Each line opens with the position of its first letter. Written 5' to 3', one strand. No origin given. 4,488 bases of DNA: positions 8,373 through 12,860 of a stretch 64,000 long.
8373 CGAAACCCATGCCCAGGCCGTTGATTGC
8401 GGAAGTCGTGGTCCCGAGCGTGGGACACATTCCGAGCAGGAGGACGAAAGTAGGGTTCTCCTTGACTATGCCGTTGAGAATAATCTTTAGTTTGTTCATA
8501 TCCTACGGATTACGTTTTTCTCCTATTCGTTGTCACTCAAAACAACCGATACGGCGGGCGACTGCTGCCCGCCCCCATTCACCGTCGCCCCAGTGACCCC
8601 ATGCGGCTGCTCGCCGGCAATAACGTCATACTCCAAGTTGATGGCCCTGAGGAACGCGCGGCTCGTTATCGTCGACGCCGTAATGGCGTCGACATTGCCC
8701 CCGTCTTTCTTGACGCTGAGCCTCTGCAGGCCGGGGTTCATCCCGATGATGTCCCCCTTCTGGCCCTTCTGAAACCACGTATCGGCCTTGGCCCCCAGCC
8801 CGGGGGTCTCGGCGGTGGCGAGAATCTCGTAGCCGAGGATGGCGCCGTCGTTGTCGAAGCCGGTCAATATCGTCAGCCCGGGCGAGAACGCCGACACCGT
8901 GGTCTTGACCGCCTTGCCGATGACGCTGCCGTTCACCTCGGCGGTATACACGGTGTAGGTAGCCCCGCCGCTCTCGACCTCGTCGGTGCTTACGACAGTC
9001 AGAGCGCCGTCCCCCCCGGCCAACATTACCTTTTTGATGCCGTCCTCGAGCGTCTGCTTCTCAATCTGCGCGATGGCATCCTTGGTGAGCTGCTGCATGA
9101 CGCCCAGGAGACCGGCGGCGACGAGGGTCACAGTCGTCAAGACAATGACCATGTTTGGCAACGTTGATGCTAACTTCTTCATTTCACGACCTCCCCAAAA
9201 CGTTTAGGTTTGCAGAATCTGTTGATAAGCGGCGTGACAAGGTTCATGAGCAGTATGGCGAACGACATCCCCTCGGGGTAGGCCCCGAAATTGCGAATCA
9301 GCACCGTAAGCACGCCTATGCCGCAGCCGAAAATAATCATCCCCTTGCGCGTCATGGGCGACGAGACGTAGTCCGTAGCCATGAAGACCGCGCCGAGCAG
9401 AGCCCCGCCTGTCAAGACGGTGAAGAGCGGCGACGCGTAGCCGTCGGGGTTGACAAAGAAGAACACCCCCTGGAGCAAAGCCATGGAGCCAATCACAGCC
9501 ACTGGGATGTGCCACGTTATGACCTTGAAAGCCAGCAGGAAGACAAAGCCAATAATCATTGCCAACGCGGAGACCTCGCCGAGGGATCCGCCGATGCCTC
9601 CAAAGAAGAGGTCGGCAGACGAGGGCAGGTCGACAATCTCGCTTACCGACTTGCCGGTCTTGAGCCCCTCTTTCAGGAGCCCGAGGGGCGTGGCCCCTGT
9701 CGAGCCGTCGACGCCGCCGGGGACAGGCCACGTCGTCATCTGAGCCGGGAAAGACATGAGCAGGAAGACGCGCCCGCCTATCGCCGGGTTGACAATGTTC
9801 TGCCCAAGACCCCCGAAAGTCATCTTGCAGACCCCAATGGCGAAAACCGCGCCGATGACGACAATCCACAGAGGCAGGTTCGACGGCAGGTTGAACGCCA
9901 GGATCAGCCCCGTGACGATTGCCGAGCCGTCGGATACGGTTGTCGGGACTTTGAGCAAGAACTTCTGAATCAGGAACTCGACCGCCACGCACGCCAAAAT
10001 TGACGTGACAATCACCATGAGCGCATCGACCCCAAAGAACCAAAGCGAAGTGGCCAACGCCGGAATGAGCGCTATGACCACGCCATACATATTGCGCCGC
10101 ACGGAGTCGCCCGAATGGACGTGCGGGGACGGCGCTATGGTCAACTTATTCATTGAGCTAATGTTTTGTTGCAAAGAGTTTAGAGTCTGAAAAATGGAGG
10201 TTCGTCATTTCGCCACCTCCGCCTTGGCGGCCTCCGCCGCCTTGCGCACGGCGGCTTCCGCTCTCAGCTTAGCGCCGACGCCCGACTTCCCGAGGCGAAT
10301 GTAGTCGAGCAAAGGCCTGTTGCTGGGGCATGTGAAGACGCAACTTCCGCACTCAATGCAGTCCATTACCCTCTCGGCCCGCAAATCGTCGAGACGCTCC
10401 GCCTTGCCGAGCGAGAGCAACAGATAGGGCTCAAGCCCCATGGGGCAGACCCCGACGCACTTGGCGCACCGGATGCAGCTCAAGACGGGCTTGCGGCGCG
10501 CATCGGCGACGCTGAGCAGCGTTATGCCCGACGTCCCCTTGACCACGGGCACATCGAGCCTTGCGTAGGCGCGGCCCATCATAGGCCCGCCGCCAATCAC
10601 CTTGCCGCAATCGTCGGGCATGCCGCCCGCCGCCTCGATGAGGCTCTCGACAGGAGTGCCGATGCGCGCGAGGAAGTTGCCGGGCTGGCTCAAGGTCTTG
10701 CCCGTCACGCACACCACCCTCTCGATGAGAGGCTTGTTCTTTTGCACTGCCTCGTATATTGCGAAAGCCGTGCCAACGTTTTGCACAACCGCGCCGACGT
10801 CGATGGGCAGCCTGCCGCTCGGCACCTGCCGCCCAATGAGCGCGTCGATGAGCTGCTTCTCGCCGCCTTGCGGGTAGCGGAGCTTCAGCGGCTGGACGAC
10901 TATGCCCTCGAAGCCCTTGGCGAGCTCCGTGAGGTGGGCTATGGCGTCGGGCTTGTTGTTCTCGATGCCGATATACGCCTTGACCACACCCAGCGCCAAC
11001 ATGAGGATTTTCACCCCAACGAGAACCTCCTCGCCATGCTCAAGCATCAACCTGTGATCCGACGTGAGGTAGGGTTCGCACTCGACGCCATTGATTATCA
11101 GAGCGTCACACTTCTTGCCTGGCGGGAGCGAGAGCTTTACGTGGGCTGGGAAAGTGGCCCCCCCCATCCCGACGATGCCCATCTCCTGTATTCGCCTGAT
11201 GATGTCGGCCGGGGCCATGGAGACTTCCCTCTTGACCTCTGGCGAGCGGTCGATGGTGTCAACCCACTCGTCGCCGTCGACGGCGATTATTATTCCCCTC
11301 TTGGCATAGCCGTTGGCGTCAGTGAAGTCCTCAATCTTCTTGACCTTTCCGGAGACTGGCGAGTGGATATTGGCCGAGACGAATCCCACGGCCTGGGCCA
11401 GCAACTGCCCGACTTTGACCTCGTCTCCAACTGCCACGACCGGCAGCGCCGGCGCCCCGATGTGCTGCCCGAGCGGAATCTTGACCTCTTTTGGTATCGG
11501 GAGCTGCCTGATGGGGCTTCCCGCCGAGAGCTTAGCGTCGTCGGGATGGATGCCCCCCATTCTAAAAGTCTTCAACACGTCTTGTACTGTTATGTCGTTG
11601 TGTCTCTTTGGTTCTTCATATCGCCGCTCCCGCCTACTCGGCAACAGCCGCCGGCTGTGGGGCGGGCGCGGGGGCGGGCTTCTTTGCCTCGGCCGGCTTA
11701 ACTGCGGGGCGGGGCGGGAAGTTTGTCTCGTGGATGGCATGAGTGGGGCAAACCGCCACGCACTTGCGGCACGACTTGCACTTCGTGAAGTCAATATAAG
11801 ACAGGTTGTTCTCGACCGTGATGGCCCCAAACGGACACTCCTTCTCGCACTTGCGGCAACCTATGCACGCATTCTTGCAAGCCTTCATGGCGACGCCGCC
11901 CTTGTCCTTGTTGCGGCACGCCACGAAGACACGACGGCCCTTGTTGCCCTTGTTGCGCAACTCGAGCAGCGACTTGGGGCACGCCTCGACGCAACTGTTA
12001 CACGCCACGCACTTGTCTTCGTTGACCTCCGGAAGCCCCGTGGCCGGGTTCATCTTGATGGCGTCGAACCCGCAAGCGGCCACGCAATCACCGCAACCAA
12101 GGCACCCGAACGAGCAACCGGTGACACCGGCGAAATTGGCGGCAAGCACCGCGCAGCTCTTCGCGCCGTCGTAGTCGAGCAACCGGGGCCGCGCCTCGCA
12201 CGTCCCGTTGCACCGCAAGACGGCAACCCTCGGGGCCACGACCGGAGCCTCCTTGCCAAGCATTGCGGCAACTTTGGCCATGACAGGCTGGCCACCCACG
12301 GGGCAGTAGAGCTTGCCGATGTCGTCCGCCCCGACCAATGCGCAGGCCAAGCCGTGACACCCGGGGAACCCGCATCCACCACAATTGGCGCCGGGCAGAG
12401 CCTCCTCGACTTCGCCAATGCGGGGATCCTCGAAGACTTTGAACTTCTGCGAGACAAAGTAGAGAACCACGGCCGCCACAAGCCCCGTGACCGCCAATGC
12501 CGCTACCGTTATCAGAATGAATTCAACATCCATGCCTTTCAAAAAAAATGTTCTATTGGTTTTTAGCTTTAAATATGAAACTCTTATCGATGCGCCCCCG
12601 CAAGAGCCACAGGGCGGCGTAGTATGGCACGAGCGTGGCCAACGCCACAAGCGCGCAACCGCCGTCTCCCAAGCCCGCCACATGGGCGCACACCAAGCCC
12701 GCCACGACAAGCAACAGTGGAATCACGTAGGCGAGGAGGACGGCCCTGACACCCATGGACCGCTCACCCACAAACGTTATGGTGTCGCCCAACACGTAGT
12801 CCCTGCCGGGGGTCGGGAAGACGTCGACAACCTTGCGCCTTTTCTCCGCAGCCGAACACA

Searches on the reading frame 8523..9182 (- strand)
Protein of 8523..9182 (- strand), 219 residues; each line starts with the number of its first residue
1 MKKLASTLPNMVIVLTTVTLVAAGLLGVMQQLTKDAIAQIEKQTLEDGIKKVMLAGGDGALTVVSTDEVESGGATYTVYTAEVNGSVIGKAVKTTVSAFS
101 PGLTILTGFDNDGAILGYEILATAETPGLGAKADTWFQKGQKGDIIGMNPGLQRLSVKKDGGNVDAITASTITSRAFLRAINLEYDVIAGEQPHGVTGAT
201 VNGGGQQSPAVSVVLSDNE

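Call 90: search_protein_families(library=pfam, proteins=[window:8523-9182:-], max_evalue=0.001)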
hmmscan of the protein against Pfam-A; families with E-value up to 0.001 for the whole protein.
window:8523-9182:- (219 aa): 1 family
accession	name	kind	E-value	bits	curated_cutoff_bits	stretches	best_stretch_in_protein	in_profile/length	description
PF04205.19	FMN_bind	-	1.6e-12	48.3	22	1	103-182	6-73/77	FMN-binding domain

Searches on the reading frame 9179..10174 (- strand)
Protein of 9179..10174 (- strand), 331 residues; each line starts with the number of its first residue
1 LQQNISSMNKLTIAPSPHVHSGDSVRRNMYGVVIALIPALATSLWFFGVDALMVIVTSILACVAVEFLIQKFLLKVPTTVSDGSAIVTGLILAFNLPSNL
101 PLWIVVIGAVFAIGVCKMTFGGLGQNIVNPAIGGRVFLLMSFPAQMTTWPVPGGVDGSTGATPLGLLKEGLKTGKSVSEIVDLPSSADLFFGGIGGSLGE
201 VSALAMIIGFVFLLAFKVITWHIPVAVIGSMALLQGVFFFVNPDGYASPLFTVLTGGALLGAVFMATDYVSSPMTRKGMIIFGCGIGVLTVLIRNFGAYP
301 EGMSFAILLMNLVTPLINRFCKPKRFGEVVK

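Call 90: search_protein_families(library=pfam, proteins=[window:9179-10174:-], max_evalue=0.001)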
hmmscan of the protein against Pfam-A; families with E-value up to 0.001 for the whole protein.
window:9179-10174:- (331 aa): 1 family
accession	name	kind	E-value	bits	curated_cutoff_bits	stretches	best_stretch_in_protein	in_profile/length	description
PF03116.20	NQR2_RnfD_RnfE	-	7.8e-117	390.3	27.7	1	13-327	2-296/296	NQR2, RnfD, RnfE family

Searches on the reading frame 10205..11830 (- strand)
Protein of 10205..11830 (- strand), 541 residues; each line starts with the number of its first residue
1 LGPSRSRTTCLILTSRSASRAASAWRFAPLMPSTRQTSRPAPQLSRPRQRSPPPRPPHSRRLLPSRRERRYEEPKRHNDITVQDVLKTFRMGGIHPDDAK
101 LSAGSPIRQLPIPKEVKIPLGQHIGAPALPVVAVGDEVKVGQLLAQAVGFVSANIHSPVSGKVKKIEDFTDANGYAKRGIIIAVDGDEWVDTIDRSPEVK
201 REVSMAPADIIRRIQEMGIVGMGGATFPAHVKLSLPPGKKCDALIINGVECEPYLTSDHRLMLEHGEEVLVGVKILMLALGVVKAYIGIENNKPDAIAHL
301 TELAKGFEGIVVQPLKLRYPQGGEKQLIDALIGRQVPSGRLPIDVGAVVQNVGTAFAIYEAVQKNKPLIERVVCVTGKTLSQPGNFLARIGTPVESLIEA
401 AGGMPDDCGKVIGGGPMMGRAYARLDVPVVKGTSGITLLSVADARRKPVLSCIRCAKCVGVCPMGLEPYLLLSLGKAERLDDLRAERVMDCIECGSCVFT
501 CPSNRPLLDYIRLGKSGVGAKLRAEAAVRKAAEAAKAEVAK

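Call 90: search_protein_families(library=pfam, proteins=[window:10205-11830:-], max_evalue=0.001)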
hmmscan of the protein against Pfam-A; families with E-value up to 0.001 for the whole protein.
window:10205-11830:- (541 aa): 14 families
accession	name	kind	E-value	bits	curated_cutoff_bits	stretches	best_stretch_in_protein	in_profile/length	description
PF01512.22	Complex1_51K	-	4.2e-52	176.5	31.2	1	214-360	1-150/150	Nuo51 FMN-binding domain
PF13375.12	RnfC_N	-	1.2e-31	109.2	25.6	1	92-186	5-100/101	RnfC Barrel sandwich hybrid domain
PF10531.15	SLBB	-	5e-12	45.9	27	1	372-420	1-54/55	SLBB domain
PF13237.11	Fer4_10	-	3.4e-08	33.7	25.5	1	451-502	8-53/53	4Fe-4S dicluster domain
PF13534.11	Fer4_17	-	5.9e-08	33.6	22.2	0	484-504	39-59/61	4Fe-4S dicluster domain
PF13746.11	Fer4_18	-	8.4e-07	29.6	27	0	480-504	50-74/114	4Fe-4S dicluster domain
PF13187.11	Fer4_9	-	2.3e-06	28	27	1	452-504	2-50/52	4Fe-4S dicluster domain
PF13183.11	Fer4_8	-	1.8e-05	25.6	27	1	450-504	3-67/68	4Fe-4S dicluster domain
PF12838.12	Fer4_7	-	2.4e-05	25.2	27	1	451-504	1-51/52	4Fe-4S dicluster domain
PF14697.11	Fer4_21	-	0.00013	22.5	35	0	490-504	7-21/59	4Fe-4S dicluster domain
PF00037.32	Fer4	-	0.00019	21.6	21.1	0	490-504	7-21/24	4Fe-4S binding domain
PF12797.12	Fer4_2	-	0.00021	21.5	24.5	0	490-503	9-22/22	4Fe-4S binding domain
PF13484.11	Fer4_16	-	0.00035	21.7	30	0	491-504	2-15/66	4Fe-4S double cluster binding domain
PF12800.12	Fer4_4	-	0.00098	19.7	24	0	451-465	3-17/17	4Fe-4S binding domain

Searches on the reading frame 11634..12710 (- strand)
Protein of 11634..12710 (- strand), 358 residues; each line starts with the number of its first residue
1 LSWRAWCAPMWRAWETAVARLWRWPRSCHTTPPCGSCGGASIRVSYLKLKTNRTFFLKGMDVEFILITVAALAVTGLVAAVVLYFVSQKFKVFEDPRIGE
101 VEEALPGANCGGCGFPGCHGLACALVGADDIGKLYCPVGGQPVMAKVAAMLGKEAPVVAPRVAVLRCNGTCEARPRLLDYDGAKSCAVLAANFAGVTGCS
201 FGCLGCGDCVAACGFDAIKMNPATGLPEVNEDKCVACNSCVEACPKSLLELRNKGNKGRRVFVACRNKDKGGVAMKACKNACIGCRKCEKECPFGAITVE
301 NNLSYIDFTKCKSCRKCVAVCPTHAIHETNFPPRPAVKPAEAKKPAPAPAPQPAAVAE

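Call 90: search_protein_families(library=pfam, proteins=[window:11634-12710:-], max_evalue=0.001)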
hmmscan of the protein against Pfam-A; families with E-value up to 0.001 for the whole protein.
window:11634-12710:- (358 aa): 12 families
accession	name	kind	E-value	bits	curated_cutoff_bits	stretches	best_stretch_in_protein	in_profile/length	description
PF12838.12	Fer4_7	-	7.3e-20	71.6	27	3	203-246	2-50/52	4Fe-4S dicluster domain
PF00037.32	Fer4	-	3.5e-16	58.7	21.1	3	305-326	2-23/24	4Fe-4S binding domain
PF12837.12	Fer4_6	-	2.2e-15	56.2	25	3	227-245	2-20/24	4Fe-4S binding domain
PF13187.11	Fer4_9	-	1.9e-14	53.9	27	2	281-326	1-52/52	4Fe-4S dicluster domain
PF13237.11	Fer4_10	-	7.9e-14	51.8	25.5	3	202-245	8-53/53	4Fe-4S dicluster domain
PF13484.11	Fer4_16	-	3e-13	50.8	30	2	233-294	1-65/66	4Fe-4S double cluster binding domain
PF14697.11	Fer4_21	-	2e-12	47.5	35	2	203-245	8-52/59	4Fe-4S dicluster domain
PF12797.12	Fer4_2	-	6.5e-07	29.4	24.5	2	227-245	3-21/22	4Fe-4S binding domain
PF04060.18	FeS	-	8.6e-07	29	23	1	105-126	1-22/33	Putative Fe-S cluster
PF25160.1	LdpA_Fe-S-bd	-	1.6e-06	28.3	27.6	0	286-329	7-46/49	LdpA Fe-S cluster-binding domain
PF13183.11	Fer4_8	-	1.2e-05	26.2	27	1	232-295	3-67/68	4Fe-4S dicluster domain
PF13534.11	Fer4_17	-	0.00033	21.6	22.2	0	233-293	1-57/61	4Fe-4S dicluster domain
